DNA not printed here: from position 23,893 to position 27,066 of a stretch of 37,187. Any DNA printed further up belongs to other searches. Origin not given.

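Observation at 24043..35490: Five-gene coupled operon (SNF2 ATPase, DUF262/DUF1524 nuclease, long beta-class MTase, Res-like helicase-nuclease, unknown protein): candidate undescribed composite defence system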

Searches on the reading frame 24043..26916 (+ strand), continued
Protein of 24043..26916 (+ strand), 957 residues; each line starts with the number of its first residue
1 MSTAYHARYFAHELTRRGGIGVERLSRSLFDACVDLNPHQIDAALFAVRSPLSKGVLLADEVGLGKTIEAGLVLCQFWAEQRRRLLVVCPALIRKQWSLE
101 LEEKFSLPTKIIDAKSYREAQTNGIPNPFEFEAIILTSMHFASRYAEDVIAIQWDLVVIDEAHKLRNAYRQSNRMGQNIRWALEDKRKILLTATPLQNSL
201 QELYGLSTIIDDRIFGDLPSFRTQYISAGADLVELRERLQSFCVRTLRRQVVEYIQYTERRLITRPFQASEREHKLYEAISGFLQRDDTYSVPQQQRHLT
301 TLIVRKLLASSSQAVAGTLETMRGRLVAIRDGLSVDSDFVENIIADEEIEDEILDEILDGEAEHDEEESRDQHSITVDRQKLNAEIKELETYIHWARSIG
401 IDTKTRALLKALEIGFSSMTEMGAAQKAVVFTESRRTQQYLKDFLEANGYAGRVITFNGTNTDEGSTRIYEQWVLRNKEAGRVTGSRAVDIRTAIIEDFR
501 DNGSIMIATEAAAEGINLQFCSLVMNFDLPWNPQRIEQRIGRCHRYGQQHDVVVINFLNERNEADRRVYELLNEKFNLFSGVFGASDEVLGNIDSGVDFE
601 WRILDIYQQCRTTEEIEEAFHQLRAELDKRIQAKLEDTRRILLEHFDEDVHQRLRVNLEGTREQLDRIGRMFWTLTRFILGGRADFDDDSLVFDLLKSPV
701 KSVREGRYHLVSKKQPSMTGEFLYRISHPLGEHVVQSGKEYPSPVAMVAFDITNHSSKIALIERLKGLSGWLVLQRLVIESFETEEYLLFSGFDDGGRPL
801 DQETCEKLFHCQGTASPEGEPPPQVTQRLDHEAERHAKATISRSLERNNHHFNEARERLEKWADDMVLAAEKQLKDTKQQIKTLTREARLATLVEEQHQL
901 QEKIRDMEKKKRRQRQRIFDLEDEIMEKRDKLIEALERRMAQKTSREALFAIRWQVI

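Call 30: find_homologous_proteins(query=window:24043-26916:+, max_evalue=1e-10)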
Query window:24043-26916:+ (957 aa): 8000 proteins with E <= 1e-10 among 8000 candidates; the best 120 are listed.
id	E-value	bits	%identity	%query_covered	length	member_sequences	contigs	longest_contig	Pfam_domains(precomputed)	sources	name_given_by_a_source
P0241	0.0e+0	2076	97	100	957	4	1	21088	PF00270.36,PF00176.30,PF00271.38,PF04851.22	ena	-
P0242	0.0e+0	1673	77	100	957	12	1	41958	PF00270.36,PF00176.30,PF00271.38,PF04851.22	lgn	-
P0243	0.0e+0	1663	75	100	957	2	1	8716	PF00270.36,PF00176.30,PF00271.38,PF04851.22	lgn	-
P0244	0.0e+0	1658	76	100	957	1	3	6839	PF00270.36,PF00176.30,PF00271.38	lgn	-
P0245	0.0e+0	1639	75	100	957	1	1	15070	PF00270.36,PF00176.30,PF00271.38,PF04851.22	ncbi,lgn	-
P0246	0.0e+0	1629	74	100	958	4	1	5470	PF00270.36,PF00176.30,PF00271.38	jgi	-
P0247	0.0e+0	1627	75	100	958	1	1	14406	PF00270.36,PF00176.30,PF00271.38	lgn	-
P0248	0.0e+0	1624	74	100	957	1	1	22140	PF00270.36,PF00176.30,PF00271.38,PF04851.22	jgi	-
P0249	0.0e+0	1615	75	100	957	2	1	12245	PF00270.36,PF00176.30,PF00271.38,PF04851.22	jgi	-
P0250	0.0e+0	1614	74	100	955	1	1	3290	PF00270.36,PF00176.30,PF00271.38,PF04851.22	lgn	-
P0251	0.0e+0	1612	73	100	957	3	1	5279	PF00270.36,PF00176.30,PF00271.38,PF04851.22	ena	-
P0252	0.0e+0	1606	73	100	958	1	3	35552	PF00270.36,PF00176.30,PF00271.38,PF04851.22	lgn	-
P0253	0.0e+0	1601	73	100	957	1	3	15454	PF00270.36,PF00176.30,PF00271.38,PF04851.22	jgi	-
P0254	0.0e+0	1600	73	100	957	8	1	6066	PF00270.36,PF00176.30,PF00271.38,PF04851.22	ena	-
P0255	0.0e+0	1599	73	100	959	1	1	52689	PF00270.36,PF00176.30,PF00271.38,PF04851.22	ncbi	ncbi:MAG: SNF2-related protein [Pseudomonadota bacterium]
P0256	0.0e+0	1598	72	100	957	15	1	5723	PF00270.36,PF00176.30,PF00271.38,PF04851.22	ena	-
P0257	0.0e+0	1592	73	100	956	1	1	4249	PF00270.36,PF00176.30,PF00271.38,PF04851.22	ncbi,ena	-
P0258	0.0e+0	1588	71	100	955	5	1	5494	PF00270.36,PF00176.30,PF00271.38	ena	-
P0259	0.0e+0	1587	72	100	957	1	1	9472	PF00270.36,PF00176.30,PF00271.38,PF04851.22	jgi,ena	-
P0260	0.0e+0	1587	72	100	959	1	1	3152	PF00270.36,PF00176.30,PF00271.38,PF04851.22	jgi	-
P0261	0.0e+0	1585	72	100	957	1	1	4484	PF00270.36,PF00176.30,PF00271.38,PF04851.22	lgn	-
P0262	0.0e+0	1581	72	100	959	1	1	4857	PF00270.36,PF00176.30,PF00271.38,PF04851.22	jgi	-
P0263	0.0e+0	1580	72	100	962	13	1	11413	PF00270.36,PF00176.30,PF00271.38,PF04851.22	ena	-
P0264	0.0e+0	1579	72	100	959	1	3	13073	PF00270.36,PF00176.30,PF00271.38,PF04851.22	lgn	-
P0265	0.0e+0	1578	72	100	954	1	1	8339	PF00270.36,PF00176.30,PF00271.38,PF04851.22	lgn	-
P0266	0.0e+0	1578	72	100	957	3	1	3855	PF00270.36,PF00176.30,PF00271.38,PF04851.22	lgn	-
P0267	0.0e+0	1577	72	100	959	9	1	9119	PF00270.36,PF00176.30,PF00271.38,PF04851.22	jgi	-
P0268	0.0e+0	1577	73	100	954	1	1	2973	PF00270.36,PF00176.30,PF00271.38,PF04851.22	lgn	-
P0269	0.0e+0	1577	72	100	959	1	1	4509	PF00270.36,PF00176.30,PF00271.38,PF04851.22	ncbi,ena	-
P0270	0.0e+0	1577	71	100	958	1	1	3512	PF00270.36,PF00176.30,PF00271.38,PF04851.22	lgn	-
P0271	0.0e+0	1577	72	100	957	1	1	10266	PF00270.36,PF00176.30,PF00271.38,PF04851.22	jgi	-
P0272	0.0e+0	1576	72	100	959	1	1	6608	PF00270.36,PF00176.30,PF00271.38,PF04851.22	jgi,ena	-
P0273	0.0e+0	1576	72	100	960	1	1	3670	PF00270.36,PF00176.30,PF00271.38,PF04851.22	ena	-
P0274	0.0e+0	1575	72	100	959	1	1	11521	PF00270.36,PF00176.30,PF00271.38,PF04851.22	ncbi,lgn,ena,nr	ncbi:MAG: DEAD/DEAH box helicase [Phycisphaerae bacterium]|nr:DEAD/DEAH box helicase [Phycisphaerae 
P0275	0.0e+0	1575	72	100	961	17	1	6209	PF00270.36,PF00176.30,PF00271.38,PF04851.22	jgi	-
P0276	0.0e+0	1573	72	100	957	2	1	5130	PF00270.36,PF00176.30,PF00271.38,PF04851.22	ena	-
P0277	0.0e+0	1573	72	100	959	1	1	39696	PF00270.36,PF00176.30,PF00271.38,PF04851.22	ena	-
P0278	0.0e+0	1571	72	100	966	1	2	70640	PF00270.36,PF00176.30,PF00271.38,PF04851.22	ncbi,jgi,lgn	-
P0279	0.0e+0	1570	72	100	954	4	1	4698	PF00270.36,PF00176.30,PF00271.38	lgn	-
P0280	0.0e+0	1570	71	100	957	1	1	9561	PF00270.36,PF00176.30,PF00271.38,PF04851.22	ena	-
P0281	0.0e+0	1570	72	100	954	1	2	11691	PF00270.36,PF00176.30,PF00271.38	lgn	-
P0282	0.0e+0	1569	71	100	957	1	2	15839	PF00270.36,PF00176.30,PF00271.38,PF04851.22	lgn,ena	-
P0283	0.0e+0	1569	72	100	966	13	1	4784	PF00270.36,PF00176.30,PF00271.38,PF04851.22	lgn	-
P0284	0.0e+0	1568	71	100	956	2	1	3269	PF00270.36,PF00176.30,PF00271.38,PF04851.22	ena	-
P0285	0.0e+0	1567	73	100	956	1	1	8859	PF00270.36,PF00176.30,PF00271.38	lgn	-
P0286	0.0e+0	1566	72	100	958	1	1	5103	PF00270.36,PF00176.30,PF00271.38,PF04851.22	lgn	-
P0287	0.0e+0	1566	71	100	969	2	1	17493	PF00270.36,PF00176.30,PF00271.38,PF04851.22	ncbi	-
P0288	0.0e+0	1566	71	100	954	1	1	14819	PF00270.36,PF00176.30,PF00271.38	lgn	-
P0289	0.0e+0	1565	71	100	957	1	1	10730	PF00270.36,PF00176.30,PF00271.38,PF04851.22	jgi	jgi:hypothetical protein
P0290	0.0e+0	1565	71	100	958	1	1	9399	PF00270.36,PF00176.30,PF00271.38,PF04851.22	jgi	jgi:SNF2 family DNA or RNA helicase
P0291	0.0e+0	1565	72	100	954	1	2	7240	PF00270.36,PF00176.30,PF00271.38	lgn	-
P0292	0.0e+0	1565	71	100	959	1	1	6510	PF00270.36,PF00176.30,PF00271.38,PF04851.22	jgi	jgi:hypothetical protein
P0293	0.0e+0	1564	71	100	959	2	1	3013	PF00270.36,PF00176.30,PF00271.38,PF04851.22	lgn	-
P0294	0.0e+0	1564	71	100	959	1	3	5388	PF00270.36,PF00176.30,PF00271.38,PF04851.22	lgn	-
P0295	0.0e+0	1564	72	100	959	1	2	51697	PF00270.36,PF00176.30,PF00271.38,PF04851.22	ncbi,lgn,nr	ncbi:MAG: ATP-dependent helicase [Deltaproteobacteria bacterium]|nr:MAG: ATP-dependent helicase [Del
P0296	0.0e+0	1564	71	100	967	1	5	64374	PF00270.36,PF00176.30,PF00271.38,PF04851.22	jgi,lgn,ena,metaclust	metaclust:\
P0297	0.0e+0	1564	71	100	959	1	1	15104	PF00270.36,PF00176.30,PF00271.38,PF04851.22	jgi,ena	-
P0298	0.0e+0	1564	71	100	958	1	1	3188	PF00270.36,PF00176.30,PF00271.38,PF04851.22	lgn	-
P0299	0.0e+0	1563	71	100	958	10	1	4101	PF00270.36,PF00176.30,PF00271.38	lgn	-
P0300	0.0e+0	1563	71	100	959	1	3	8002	PF00270.36,PF00176.30,PF00271.38,PF04851.22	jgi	-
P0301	0.0e+0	1562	71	100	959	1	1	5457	PF00270.36,PF00176.30,PF00271.38,PF04851.22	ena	-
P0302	0.0e+0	1562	71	100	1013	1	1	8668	PF00270.36,PF00176.30,PF00271.38,PF04851.22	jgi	jgi:SNF2 family DNA or RNA helicase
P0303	0.0e+0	1561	71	100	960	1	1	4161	PF00270.36,PF00176.30,PF00271.38,PF04851.22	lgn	-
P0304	0.0e+0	1560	71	100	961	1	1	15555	PF00270.36,PF00176.30,PF00271.38,PF04851.22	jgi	jgi:hypothetical protein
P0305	0.0e+0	1559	71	100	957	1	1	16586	PF00270.36,PF00176.30,PF00271.38,PF04851.22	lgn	-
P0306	0.0e+0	1559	70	100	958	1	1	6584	PF00270.36,PF00176.30,PF00271.38,PF04851.22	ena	-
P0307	0.0e+0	1559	71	100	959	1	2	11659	PF00270.36,PF00176.30,PF00271.38,PF04851.22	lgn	-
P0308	0.0e+0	1558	72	100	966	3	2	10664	PF00270.36,PF00176.30,PF00271.38,PF04851.22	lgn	-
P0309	0.0e+0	1558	71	100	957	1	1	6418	PF00270.36,PF00176.30,PF00271.38,PF04851.22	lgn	-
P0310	0.0e+0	1558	71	100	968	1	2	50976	PF00270.36,PF00176.30,PF00271.38,PF04851.22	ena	-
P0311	0.0e+0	1557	72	100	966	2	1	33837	PF00270.36,PF00176.30,PF00271.38,PF04851.22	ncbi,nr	ncbi:MAG TPA: SNF2-related protein [Burkholderiales bacterium]|nr:SNF2-related protein [Burkholderia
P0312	0.0e+0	1557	71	100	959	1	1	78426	PF13872.13,PF00270.36,PF00176.30,PF00271.38,PF04851.22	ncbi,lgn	-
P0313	0.0e+0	1557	71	100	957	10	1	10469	PF00270.36,PF00176.30,PF00271.38,PF04851.22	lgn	-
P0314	0.0e+0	1556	72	100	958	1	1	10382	PF00270.36,PF00176.30,PF00271.38,PF04851.22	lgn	-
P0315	0.0e+0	1556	71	100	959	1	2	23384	PF00270.36,PF00176.30,PF00271.38,PF04851.22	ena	-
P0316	0.0e+0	1556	71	100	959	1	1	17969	PF00270.36,PF00176.30,PF00271.38,PF04851.22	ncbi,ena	-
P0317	0.0e+0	1555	71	100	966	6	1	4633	PF00270.36,PF00176.30,PF00271.38,PF04851.22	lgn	-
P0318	0.0e+0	1555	71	100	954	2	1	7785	PF00270.36,PF00176.30,PF00271.38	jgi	-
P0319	0.0e+0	1555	72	100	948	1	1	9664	PF00270.36,PF00176.30,PF00271.38,PF04851.22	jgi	-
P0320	0.0e+0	1554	71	100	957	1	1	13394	PF00270.36,PF00176.30,PF00271.38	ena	-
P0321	0.0e+0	1554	71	100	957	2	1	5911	PF00270.36,PF00176.30,PF00271.38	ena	-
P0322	0.0e+0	1553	71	100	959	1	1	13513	PF00270.36,PF00176.30,PF00271.38,PF04851.22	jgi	-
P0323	0.0e+0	1553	70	100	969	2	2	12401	PF00270.36,PF00176.30,PF00271.38,PF04851.22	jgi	jgi:hypothetical protein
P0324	0.0e+0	1552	72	100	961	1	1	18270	PF00270.36,PF00176.30,PF00271.38,PF04851.22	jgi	jgi:superfamily II DNA or RNA helicase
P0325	0.0e+0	1552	72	100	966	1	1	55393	PF00270.36,PF00176.30,PF00271.38,PF04851.22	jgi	jgi:hypothetical protein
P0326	0.0e+0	1552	72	100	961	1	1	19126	PF00270.36,PF00176.30,PF00271.38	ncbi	ncbi:MAG: ATP-dependent helicase [Meiothermus sp.]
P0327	0.0e+0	1552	72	100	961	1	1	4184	PF00270.36,PF00176.30,PF00271.38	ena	-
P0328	0.0e+0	1552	71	100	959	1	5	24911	PF00270.36,PF00176.30,PF00271.38,PF04851.22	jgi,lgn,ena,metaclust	metaclust:\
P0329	0.0e+0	1552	71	100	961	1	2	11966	PF00270.36,PF00176.30,PF00271.38,PF04851.22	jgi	-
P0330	0.0e+0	1551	70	100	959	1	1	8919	PF00270.36,PF00176.30,PF00271.38,PF04851.22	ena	-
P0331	0.0e+0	1550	70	100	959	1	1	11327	PF00270.36,PF00176.30,PF00271.38,PF04851.22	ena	-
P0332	0.0e+0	1550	72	100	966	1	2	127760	PF00270.36,PF00176.30,PF00271.38,PF04851.22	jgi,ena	jgi:superfamily II DNA or RNA helicase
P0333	0.0e+0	1550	71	100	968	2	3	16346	PF00270.36,PF00176.30,PF00271.38,PF04851.22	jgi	jgi:predicted nucleic acid-binding Zn-ribbon protein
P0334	0.0e+0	1550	70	100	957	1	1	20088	PF00270.36,PF00176.30,PF00271.38,PF04851.22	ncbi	-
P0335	0.0e+0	1550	71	100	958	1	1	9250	PF00270.36,PF00176.30,PF00271.38,PF04851.22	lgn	-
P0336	0.0e+0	1550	71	100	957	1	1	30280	PF00270.36,PF00176.30,PF00271.38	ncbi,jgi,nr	ncbi:MAG: DEAD/DEAH box helicase [Deltaproteobacteria bacterium]|nr:DEAD/DEAH box helicase [Deltapro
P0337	0.0e+0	1550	71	100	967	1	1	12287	PF00270.36,PF00176.30,PF00271.38,PF04851.22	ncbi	-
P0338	0.0e+0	1549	71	100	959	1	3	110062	PF00270.36,PF00176.30,PF00271.38,PF04851.22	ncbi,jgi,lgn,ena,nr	ncbi:MAG TPA: SNF2-related protein [bacterium]|nr:SNF2-related protein [bacterium]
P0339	0.0e+0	1549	71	100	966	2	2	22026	PF00270.36,PF00176.30,PF00271.38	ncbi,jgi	jgi:superfamily II DNA/RNA helicase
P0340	0.0e+0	1549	70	100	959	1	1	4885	PF00270.36,PF00176.30,PF00271.38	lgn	-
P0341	0.0e+0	1549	72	100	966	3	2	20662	PF00270.36,PF00176.30,PF00271.38,PF04851.22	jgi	-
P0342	0.0e+0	1548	72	100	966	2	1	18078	PF00270.36,PF00176.30,PF00271.38,PF04851.22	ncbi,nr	ncbi:MAG: helicase SNF2 [Nitrospiraceae bacterium]|nr:MAG: helicase SNF2 [Nitrospiraceae bacterium]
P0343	0.0e+0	1548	71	100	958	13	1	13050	PF00270.36,PF00176.30,PF00271.38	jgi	-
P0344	0.0e+0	1548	71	100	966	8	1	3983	PF00270.36,PF00176.30,PF00271.38,PF04851.22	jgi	jgi:hypothetical protein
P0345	0.0e+0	1548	70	100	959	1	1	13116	PF00270.36,PF00176.30,PF00271.38,PF04851.22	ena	-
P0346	0.0e+0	1548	70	100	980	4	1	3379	PF00270.36,PF00176.30,PF00271.38,PF04851.22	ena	-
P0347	0.0e+0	1548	71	100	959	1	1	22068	PF00270.36,PF00176.30,PF00271.38,PF04851.22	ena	-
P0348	0.0e+0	1548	71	100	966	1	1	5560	PF00270.36,PF00176.30,PF00271.38,PF04851.22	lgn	-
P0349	0.0e+0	1548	70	100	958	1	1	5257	PF00270.36,PF00176.30,PF00271.38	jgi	-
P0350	0.0e+0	1547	71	100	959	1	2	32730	PF00270.36,PF00176.30,PF00271.38,PF04851.22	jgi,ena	-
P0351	0.0e+0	1547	71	100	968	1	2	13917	PF00270.36,PF00176.30,PF00271.38,PF04851.22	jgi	jgi:hypothetical protein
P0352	0.0e+0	1547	70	100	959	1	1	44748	PF00270.36,PF00176.30,PF00271.38,PF04851.22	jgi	jgi:hypothetical protein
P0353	0.0e+0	1547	72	98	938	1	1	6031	PF00270.36,PF00176.30,PF00271.38,PF04851.22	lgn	-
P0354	0.0e+0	1547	72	100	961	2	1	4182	PF00270.36,PF00176.30,PF00271.38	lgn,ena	-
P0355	0.0e+0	1546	71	100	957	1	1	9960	PF00270.36,PF00176.30,PF00271.38,PF04851.22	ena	-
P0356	0.0e+0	1545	70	100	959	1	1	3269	PF00270.36,PF00176.30,PF00271.38,PF04851.22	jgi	-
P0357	0.0e+0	1545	71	100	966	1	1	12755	PF00270.36,PF00176.30,PF00271.38,PF04851.22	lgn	-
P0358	0.0e+0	1545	70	100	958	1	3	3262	PF00270.36,PF00176.30,PF00271.38,PF04851.22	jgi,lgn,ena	-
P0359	0.0e+0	1545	72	100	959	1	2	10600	PF00270.36,PF00176.30,PF00271.38,PF04851.22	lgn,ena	-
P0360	0.0e+0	1545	71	100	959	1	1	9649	PF00270.36,PF00176.30,PF00271.38,PF04851.22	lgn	-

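Call 31: find_encoding_contigs(protein=P0241, flank=10000, max_places=3)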
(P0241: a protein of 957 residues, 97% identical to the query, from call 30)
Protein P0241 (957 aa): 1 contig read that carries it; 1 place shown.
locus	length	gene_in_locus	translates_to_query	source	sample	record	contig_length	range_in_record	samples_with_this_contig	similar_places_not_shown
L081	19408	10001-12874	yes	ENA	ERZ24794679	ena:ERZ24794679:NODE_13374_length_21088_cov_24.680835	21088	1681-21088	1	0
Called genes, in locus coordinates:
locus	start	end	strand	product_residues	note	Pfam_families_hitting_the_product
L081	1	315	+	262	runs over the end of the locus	PF12705:PDDEXK_1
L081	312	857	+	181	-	-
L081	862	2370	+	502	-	PF00158:Sigma54_activat (weak), PF07728:AAA_5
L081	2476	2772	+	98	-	PF08845:SymE_toxin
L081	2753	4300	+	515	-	-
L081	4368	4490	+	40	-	-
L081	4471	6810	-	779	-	PF13175:AAA_15 (faint)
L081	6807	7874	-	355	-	PF00149:Metallophos, PF12850:Metallophos_2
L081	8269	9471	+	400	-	PF01966:HD, PF13286:HD_assoc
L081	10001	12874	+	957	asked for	PF00176:SNF2-rel_dom, PF00270:DEAD, PF04851:ResIII, PF00271:Helicase_C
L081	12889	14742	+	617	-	PF03235:GmrSD_N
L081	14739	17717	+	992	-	PF01555:N6_N4_Mtase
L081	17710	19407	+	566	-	?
